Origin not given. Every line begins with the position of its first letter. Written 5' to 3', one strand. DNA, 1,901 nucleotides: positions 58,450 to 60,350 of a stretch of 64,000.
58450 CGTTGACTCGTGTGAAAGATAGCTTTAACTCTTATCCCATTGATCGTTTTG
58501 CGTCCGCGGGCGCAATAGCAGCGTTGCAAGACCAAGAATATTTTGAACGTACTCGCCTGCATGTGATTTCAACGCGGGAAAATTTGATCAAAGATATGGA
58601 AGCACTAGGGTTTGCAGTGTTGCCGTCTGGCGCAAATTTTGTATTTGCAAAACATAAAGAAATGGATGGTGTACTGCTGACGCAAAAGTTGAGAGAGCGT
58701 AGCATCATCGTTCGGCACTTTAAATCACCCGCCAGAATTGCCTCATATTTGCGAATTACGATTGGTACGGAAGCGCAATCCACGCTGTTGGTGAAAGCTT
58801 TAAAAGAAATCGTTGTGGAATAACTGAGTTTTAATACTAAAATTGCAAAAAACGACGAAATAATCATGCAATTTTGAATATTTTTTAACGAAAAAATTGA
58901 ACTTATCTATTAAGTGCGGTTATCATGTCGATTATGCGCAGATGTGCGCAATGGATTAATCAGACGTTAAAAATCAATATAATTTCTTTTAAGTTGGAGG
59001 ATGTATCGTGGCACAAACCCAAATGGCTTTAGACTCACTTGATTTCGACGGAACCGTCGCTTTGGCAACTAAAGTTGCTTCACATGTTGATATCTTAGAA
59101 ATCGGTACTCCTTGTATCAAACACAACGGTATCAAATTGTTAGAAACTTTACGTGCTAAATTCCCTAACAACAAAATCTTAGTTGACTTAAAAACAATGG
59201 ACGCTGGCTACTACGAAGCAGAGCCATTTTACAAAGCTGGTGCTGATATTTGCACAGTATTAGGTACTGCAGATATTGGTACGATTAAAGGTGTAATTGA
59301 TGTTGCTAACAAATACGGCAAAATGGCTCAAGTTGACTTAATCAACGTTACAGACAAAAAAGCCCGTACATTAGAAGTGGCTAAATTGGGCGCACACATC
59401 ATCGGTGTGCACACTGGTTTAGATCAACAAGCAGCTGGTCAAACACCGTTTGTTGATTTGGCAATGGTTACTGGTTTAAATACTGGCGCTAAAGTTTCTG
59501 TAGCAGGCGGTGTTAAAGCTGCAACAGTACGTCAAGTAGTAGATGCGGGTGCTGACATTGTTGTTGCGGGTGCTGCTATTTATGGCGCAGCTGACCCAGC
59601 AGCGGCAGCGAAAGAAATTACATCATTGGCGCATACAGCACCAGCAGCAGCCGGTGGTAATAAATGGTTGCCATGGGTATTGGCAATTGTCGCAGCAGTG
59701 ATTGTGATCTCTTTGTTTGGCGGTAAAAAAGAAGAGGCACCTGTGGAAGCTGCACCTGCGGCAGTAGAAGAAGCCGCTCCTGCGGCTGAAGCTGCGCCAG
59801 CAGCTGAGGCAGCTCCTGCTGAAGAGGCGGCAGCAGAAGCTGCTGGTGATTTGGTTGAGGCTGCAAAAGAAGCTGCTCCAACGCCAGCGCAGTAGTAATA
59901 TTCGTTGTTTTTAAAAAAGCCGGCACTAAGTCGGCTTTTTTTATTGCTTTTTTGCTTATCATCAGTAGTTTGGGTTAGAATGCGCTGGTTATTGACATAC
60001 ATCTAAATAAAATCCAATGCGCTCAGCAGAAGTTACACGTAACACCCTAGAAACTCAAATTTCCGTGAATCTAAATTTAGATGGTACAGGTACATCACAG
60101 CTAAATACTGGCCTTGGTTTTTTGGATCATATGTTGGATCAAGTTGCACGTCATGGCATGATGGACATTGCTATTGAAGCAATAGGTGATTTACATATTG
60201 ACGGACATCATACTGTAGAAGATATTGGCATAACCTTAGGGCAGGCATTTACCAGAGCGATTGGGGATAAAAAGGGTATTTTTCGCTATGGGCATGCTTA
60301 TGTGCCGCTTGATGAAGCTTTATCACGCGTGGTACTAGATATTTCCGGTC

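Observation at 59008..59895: Membrane-anchored hexulose-6-phosphate synthase with an acidic EAAPAA tail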

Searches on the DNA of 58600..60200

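Call 65: search_rna_families(source=window, start=58600, end=60200, threshold=evalue, max_evalue=1)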
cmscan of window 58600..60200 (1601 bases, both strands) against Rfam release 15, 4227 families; matches with E-value up to 1: 5.
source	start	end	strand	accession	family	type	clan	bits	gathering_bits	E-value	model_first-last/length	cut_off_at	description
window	59911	59953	+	RF02589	Spy779816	Gene; sRNA;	-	26.8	67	0.091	1-88/88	no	S. pyogenes small RNA 779816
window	59906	59993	-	RF02053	STnc430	Gene; sRNA;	-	26.3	47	0.16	1-162/162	no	Enterobacterial sRNA STnc430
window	59911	60006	-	RF02891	AgrB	Gene; antisense;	-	22.3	40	0.65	1-84/84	no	ArsR-gov region gene B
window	59840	59942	+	RF02728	HrrF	Gene; sRNA;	-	21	77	0.78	1-116/116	no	Haemophilus regulatory RNA responsive to iron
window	59749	59831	-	RF01390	isrG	Gene; sRNA;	-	15.9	100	0.13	126-208/279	no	isrG Hfq binding RNA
